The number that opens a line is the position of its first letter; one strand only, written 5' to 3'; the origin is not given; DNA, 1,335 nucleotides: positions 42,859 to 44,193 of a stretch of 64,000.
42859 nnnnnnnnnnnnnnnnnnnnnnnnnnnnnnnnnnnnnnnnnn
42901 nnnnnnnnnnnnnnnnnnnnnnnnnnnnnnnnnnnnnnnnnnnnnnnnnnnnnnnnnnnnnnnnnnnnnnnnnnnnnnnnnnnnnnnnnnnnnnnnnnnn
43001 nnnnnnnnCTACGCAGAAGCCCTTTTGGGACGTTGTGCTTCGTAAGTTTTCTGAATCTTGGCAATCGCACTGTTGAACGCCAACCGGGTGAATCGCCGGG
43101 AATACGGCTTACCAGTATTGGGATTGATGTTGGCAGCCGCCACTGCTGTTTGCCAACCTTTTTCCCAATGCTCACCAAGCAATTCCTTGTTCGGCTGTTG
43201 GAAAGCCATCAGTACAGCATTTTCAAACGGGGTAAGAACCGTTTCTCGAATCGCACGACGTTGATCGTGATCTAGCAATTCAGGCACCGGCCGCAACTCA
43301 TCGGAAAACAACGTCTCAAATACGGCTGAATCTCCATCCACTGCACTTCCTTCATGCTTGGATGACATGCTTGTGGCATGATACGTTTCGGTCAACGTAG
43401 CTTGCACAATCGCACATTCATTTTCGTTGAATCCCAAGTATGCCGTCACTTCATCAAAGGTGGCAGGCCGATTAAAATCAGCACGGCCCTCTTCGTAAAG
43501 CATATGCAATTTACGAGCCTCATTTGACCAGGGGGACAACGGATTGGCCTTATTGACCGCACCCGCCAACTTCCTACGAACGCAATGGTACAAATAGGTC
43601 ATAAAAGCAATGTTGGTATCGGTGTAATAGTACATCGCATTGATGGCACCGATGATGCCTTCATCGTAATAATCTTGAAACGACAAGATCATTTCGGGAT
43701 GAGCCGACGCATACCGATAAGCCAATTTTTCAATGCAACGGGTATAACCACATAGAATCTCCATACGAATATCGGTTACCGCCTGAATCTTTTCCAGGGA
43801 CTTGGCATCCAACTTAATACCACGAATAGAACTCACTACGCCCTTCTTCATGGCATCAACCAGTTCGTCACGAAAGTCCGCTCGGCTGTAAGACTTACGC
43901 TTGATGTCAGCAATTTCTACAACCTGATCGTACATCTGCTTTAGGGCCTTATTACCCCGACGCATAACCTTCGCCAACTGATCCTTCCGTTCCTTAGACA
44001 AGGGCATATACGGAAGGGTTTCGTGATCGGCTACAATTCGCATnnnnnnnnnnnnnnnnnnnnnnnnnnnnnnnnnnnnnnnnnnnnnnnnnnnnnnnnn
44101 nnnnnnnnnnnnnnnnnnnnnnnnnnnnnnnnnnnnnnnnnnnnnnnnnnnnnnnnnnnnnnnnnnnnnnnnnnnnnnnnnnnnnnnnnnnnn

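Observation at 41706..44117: Phage-encoded sigma-70-family factor adjacent to a RuvB-like AAA+ ATPase, each preceded by the 20-bp element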

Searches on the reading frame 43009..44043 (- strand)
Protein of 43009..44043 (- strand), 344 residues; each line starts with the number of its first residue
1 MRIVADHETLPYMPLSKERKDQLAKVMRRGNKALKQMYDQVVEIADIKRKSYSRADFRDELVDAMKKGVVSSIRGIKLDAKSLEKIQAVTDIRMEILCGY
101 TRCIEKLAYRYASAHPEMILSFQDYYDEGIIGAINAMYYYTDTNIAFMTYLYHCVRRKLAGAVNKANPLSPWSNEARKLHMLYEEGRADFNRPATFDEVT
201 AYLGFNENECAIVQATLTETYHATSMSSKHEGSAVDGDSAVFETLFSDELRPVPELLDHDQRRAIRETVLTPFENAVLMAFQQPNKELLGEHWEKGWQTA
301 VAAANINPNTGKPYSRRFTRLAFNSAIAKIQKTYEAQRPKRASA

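Call 3: search_protein_families(library=pfam, proteins=[window:43009-44043:-], max_evalue=1)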
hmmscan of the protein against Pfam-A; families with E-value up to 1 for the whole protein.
window:43009-44043:- (344 aa): 1 family
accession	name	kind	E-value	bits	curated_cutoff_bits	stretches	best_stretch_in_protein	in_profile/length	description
PF03759.18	PRONE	-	0.13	11.6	27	1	60-114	298-348/361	PRONE (Plant-specific Rop nucleotide exchanger)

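Call 4: search_protein_families(library=phrogs, proteins=[window:43009-44043:-], max_evalue=0.1)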
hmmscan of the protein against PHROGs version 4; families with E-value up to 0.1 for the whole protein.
window:43009-44043:- (344 aa): 1 family
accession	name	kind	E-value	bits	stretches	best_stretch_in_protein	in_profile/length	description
phrog_351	-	transcription regulation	3.3e-06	27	1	86-278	498-684/928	RNA polymerase sigma factor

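Call 5: search_protein_families(library=ncbifam, proteins=[window:43009-44043:-], max_evalue=1)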
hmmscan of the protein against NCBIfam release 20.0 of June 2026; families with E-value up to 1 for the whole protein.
window:43009-44043:- (344 aa): 2 families
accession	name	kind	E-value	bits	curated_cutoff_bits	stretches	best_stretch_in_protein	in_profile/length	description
NF006147.0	PRK08295.1-4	equivalog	0.049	13.2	212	1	123-166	50-94/201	RNA polymerase factor sigma-70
TIGR03764.1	ICE_PFGI_1_parB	hypoth_equivalog_domain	0.069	12.8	143.75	1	27-78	205-255/260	ParB family protein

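Call 10: find_homologous_proteins(query=window:43009-44043:-)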
Query window:43009-44043:- (344 aa): 5 proteins with E <= 0.001 among 1758 candidates.
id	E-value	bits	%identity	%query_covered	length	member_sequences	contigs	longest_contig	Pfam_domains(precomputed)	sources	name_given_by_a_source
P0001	2.3e-192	656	89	100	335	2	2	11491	-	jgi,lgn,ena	-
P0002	4.4e-146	504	67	100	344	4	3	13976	PF04542.21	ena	-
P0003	1.6e-127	443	61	100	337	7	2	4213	-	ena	-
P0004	2.2e-106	374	54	95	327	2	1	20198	PF04542.21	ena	-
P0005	7.7e-26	109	29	95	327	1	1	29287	PF04542.21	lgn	-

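Call 11: search_solved_structures(query=window:43009-44043:-, max_evalue=10, show_alignments=2)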
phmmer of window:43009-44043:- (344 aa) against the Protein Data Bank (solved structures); distinct sequences matched with E-value up to 10: 4.
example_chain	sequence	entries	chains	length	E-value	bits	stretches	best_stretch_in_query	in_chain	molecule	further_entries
3mzy_A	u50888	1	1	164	1.9e-06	30.7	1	123-186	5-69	RNA polymerase sigma-H factor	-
1elw_A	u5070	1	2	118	0.34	13.4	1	277-336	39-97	TPR1-DOMAIN OF HOP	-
9j5q_A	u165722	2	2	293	0.36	13.3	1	54-110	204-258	hypothetical protein WL01_04050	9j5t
8prj_A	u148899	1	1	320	1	11.9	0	178-241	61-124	v31Bagel8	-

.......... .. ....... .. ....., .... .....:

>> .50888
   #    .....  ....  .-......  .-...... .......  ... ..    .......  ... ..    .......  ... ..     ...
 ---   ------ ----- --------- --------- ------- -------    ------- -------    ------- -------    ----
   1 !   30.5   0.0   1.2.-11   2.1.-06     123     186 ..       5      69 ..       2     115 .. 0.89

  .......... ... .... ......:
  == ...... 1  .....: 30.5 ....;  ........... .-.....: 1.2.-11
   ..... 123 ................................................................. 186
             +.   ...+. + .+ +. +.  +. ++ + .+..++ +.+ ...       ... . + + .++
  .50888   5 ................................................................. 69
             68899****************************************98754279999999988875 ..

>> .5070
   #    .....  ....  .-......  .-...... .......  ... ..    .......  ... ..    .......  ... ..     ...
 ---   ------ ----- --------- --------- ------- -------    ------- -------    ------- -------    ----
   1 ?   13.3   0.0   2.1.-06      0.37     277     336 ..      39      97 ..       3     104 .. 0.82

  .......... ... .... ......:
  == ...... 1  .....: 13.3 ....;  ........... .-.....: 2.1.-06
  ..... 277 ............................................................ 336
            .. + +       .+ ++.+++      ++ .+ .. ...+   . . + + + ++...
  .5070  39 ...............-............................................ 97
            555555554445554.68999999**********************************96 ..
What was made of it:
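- On Sigma-70 family: The window protein hits 3mzy at 1.9e-6 (call 11).
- Checked: It does hit the SigH structure 3mzy over region 2 at E 1.9e-6 (call 11) and PHROG 351 'sigma factor' at 3.3e-6 (call 4).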

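Call 14: find_encoding_contigs(protein=P0005, flank=10000, max_places=3)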
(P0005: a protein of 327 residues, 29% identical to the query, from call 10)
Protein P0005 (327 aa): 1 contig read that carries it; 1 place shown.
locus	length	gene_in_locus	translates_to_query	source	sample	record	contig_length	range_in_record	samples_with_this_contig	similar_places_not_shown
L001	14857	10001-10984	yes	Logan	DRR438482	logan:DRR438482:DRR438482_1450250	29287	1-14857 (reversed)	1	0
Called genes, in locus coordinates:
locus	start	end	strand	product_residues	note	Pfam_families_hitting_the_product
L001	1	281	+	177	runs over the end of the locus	PF00188:CAP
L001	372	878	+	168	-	-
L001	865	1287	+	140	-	-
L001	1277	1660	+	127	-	-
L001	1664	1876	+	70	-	-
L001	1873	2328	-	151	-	-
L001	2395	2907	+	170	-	-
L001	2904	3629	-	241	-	-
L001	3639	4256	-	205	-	-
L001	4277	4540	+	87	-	-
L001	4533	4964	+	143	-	-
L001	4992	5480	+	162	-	-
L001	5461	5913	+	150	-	PF01844:HNH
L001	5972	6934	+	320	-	-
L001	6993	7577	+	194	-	-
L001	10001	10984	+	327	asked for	PF04542:Sigma70_r2 (weak)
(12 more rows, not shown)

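Call 15: find_encoding_contigs(protein=P0004, flank=10000, max_places=3)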
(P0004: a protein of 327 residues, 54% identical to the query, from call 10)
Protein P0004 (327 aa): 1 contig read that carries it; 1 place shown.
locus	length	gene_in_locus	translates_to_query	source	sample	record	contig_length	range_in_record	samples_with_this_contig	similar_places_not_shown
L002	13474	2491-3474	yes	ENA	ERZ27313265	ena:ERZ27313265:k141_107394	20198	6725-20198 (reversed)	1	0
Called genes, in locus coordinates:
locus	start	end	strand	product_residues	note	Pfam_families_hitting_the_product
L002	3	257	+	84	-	?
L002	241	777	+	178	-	-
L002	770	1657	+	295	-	-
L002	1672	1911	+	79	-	-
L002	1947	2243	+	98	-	-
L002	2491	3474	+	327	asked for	PF04542:Sigma70_r2 (faint)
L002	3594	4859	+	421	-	PF00004:AAA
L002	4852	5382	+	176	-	-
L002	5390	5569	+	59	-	-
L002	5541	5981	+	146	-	-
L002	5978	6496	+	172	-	PF13328:HD_4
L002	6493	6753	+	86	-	-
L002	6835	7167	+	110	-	-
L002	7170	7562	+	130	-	-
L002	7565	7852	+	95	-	-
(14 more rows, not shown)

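Call 25: search_solved_structures(query=A1, max_evalue=1, show_alignments=3)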
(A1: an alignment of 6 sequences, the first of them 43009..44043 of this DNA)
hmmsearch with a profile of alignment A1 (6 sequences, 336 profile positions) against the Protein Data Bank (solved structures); distinct sequences matched with E-value up to 1: 4.
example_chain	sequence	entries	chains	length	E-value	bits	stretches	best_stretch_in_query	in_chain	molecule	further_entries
3mzy_A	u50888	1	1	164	8.2e-07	31.9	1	123-168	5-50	RNA polymerase sigma-H factor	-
2b61_A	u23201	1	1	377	0.011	18.3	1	295-323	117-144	Homoserine O-acetyltransferase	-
8x6g_H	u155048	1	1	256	0.013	18.1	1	90-279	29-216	RNA polymerase sigma factor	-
8b3z_A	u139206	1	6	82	0.25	13.8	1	113-168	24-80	RNA polymerase sigma factor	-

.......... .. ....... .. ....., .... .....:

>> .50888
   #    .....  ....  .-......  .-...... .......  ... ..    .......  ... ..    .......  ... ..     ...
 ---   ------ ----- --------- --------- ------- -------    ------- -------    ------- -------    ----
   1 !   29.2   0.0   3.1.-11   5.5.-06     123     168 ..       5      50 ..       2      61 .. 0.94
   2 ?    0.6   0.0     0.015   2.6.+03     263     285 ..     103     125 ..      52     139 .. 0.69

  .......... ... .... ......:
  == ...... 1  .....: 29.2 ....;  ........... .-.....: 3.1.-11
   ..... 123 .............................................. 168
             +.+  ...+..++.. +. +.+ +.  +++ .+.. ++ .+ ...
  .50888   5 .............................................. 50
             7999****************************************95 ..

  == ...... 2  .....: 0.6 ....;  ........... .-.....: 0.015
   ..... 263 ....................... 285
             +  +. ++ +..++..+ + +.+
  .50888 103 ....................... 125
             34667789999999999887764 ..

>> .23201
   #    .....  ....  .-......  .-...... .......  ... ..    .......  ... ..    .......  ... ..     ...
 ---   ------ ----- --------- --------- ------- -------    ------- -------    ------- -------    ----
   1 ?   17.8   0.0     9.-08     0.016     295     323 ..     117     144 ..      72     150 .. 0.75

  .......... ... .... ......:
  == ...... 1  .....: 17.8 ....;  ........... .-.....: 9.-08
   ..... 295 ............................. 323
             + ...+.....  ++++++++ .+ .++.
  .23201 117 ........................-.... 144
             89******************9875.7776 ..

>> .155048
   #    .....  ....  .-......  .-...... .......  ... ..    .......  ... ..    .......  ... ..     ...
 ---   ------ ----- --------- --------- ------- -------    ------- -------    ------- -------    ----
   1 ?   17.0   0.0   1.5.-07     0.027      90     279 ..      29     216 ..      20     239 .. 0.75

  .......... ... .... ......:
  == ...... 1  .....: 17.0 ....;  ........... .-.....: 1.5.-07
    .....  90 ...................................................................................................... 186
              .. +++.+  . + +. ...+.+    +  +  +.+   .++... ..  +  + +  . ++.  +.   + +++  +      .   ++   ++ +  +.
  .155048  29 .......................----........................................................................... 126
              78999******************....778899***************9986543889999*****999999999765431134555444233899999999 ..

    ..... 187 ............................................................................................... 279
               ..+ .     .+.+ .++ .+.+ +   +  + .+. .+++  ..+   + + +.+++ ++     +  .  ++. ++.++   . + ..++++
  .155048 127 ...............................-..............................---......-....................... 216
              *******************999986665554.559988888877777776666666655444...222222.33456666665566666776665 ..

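Call 32: predict_structure(alignment_id=A1)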
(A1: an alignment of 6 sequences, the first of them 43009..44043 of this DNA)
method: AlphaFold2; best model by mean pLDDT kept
length: 344 residues; sequences in the alignment: 6
mean_pLDDT: 62.5   pTM: 0.40
mean pLDDT of the five models: 62.5, 61.1, 60.6, 56.6, 54.0
residues with pLDDT >= 90: 5; 70-90: 149; 50-70: 78; < 50: 112
segments of 3 or more residues with pLDDT < 50: 1-14, 98-143, 161-170, 221-256, 340-344
pLDDT, mean of each block of 10 residues (from residue 1): 27 55 70 84 82 77 75 77 77 55 47 42 44 44 50 56 45 66 68 71 85 68 31 26 28 46 82 88 67 73 86 87 87 73 33
secondary structure, 60 per line:
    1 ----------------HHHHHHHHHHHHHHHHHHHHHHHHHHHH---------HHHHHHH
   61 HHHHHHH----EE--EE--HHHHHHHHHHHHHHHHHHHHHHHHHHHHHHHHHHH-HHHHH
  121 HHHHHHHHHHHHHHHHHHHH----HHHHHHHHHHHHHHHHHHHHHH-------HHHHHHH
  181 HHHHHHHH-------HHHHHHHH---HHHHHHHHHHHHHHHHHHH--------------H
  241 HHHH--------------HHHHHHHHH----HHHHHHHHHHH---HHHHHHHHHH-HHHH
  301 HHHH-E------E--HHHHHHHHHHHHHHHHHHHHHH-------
elements in order: H17-44 H54-67 H80-114 H116-140 H145-166 H174-188 H196-203 H207-225 H240-244 H259-267 H272-282 H286-295 H297-304 H316-337
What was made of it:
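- On Sigma-70 family: The 4.2 helix-turn-helix gets no Pfam score but is modelled as helices at pLDDT 82-88 (call 32).
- The sigma structure model is weak (pLDDT 62, call 32), and no complex prediction could be run.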

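Call 38: fold_search(model_id=the predicted structure, library=pdb)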
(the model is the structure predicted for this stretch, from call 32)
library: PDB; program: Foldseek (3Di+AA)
matches with E <= 10: 188; with E <= 0.001: 1
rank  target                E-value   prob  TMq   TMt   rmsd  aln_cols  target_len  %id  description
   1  9ujp_F                8.8e-04  1.00  0.23  0.23  29.4       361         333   17  CryoEM structure of the T.thermophilus transcription initiation complex in the presence of Up4A (released 2025-10-22)
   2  4oio_F                1.5e-03  1.00  0.24  0.24  30.4       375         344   18  Crystal structure of Thermus thermophilus pre-insertion substrate complex for de novo transcription initiation (released 2014-05-07)
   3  6kqg_F                2.4e-03  0.99  0.23  0.23  29.9       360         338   18  Thermus thermophilus initial transcription complex comprising sigma A and 5'-OH RNA of 6 nt (released 2020-03-11)
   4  9uma_F                3.1e-03  0.99  0.23  0.23  29.1       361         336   17  CryoEM structure of T.thermophilus transcription initiation complex bound to Gp4A-C, -1 dA in the template DNA strand (released 2025-10-22)
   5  4mq9_F                3.9e-03  0.99  0.25  0.25  29.6       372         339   15  Crystal structure of Thermus thermophilus RNA polymerase holoenzyme in complex with GE23077 (released 2014-05-07)
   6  4g7h_F                4.1e-03  0.96  0.20  0.20  29.6       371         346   17  Crystal structure of Thermus thermophilus transcription initiation complex (released 2012-10-31)
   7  9ukp_F                4.3e-03  0.98  0.23  0.23  29.9       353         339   15  CryoEM structure of the T.thermophilus transcription initiation complex bound to Ap4A-C, -1 dC in the template DNA str (released 2025-10-22)
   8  4g7h_P                4.5e-03  0.97  0.22  0.22  29.7       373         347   17  Crystal structure of Thermus thermophilus transcription initiation complex (released 2012-10-31)
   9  5e17_F                4.9e-03  0.98  0.23  0.23  29.8       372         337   19  T. thermophilus transcription initiation complex having a RRR discriminator sequence and a nontemplate-strand length c (released 2016-03-09)
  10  9ukt_F                5.3e-03  0.97  0.21  0.22  29.3       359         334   16  CryoEM structure of the T.thermophilus transcription initiation complex bound to Gp4A-C-U and CTP, -1 dC in the templa (released 2025-10-22)
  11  9ujl_F                6.3e-03  0.97  0.22  0.23  29.5       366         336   16  CryoEM structure of the T.thermophilus transcription initiation complex in the presence of Ap4A (released 2025-10-22)
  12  6lts_F                6.6e-03  0.98  0.23  0.23  29.4       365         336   18  Crystal structure of Thermus thermophilus transcription initiation complex comprising a truncated sigma finger (released 2020-03-11)
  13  9ukn_F                8.2e-03  0.97  0.23  0.24  30.3       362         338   15  CryoEM structure of the T.thermophilus transcription initiation complex (released 2025-10-22)
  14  9fog_F                9.8e-03  0.96  0.22  0.23  29.4       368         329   16  Ap3G bound in de novo transcription initiation T. thermophilus RNA polymerase complex with TC DNA template (released 2025-12-17)
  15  6vvv_F                1.1e-02  0.94  0.20  0.22  29.6       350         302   16  Crystal structure of a Mycobacterium smegmatis transcription initiation complex with Rifampicin-resistant RNA polymera (released 2020-10-21)
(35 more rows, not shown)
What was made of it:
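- Tried and rejected: The model is weak (pLDDT 62, call 32), and its Foldseek hits, although all sigma chains, have low TM scores (call 38).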

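Call 43: search_protein_representatives(alignment_id=A1)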
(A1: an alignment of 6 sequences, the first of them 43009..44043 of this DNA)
Query: 6 sequences, 336 profile positions. Proteins with E-value up to 0.001 (for the whole library): 645; up to 1e-10: 392; up to 1e-30: 177. The best 150 are listed.
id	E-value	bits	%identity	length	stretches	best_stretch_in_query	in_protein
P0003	3.9e-176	601.7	-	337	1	1-336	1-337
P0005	3.5e-131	453.9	-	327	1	8-331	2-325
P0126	5.5e-86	305.3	-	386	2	71-335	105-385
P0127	3.1e-85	302.9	-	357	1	1-331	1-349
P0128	8.3e-82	291.6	-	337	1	10-326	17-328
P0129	4.0e-79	282.8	-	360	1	6-328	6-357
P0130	6.2e-70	252.6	-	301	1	27-326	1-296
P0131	1.8e-69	251.1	-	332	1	13-327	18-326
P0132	2.9e-66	240.5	-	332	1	8-327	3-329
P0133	5.5e-66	239.6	-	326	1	8-326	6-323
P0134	4.5e-64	233.3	-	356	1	8-328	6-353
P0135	5.7e-64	233.0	-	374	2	73-330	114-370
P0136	8.9e-63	229.0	-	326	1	8-325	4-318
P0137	3.6e-62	227.1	-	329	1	11-326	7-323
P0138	1.9e-61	224.7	-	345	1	6-334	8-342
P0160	6.0e-54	200.0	-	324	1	9-326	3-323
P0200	6.1e-45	170.4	-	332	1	9-328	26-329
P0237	5.0e-38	147.7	-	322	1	16-322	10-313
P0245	6.2e-37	144.1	-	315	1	8-326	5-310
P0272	2.1e-33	132.5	-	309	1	11-326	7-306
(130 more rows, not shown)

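Call 45: search_protein_families(library=pfam, alignment_id=A3, max_evalue=0.01)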
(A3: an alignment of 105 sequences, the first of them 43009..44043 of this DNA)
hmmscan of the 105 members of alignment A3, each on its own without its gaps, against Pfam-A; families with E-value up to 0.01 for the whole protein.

A. member 1, window:43009-44043:- (344 aa): 0 families

B. families by the number of members that match (of 105 scanned): 18 families
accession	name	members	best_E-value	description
PF04542.20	Sigma70_r2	71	5e-13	Sigma-70 region 2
PF09377.16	SBDS_domain_II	8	5.3e-05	SBDS protein, domain II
PF04539.22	Sigma70_r3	1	1.4e-06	Sigma-70 region 3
PF00456.26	Transketolase_N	1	0.00057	Transketolase, thiamine diphosphate binding domain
PF13776.11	DUF4172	1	0.0018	Domain of unknown function (DUF4172)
PF02186.21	TFIIE_beta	1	0.0019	TFIIE beta subunit core domain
PF04492.19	Phage_rep_O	1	0.0019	Bacteriophage replication protein O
PF04983.23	RNA_pol_Rpb1_3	1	0.0026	RNA polymerase Rpb1, domain 3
PF24617.1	POF1B_HlH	1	0.0032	POF1B helix-loop-helix domain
PF02463.25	SMC_N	1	0.0035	RecF/RecN/SMC N terminal domain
PF04136.21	COG3_N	1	0.0038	Conserved oligomeric Golgi complex subunit 3, N-terminal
PF03357.26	Snf7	1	0.0044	Snf7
PF21698.3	Spo16_C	1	0.005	Spo16 protein, C-terminal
PF18722.6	MazG_C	1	0.0052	MazG C-terminal domain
PF11659.14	DUF3261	1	0.0055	Protein of unknown function (DUF3261)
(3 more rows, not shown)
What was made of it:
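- On Sigma-70 family: 71 of 105 family members hit PF04542, best E 5e-13 (call 45).
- Checked: 71 of 105 family members hit PF04542 (call 45).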
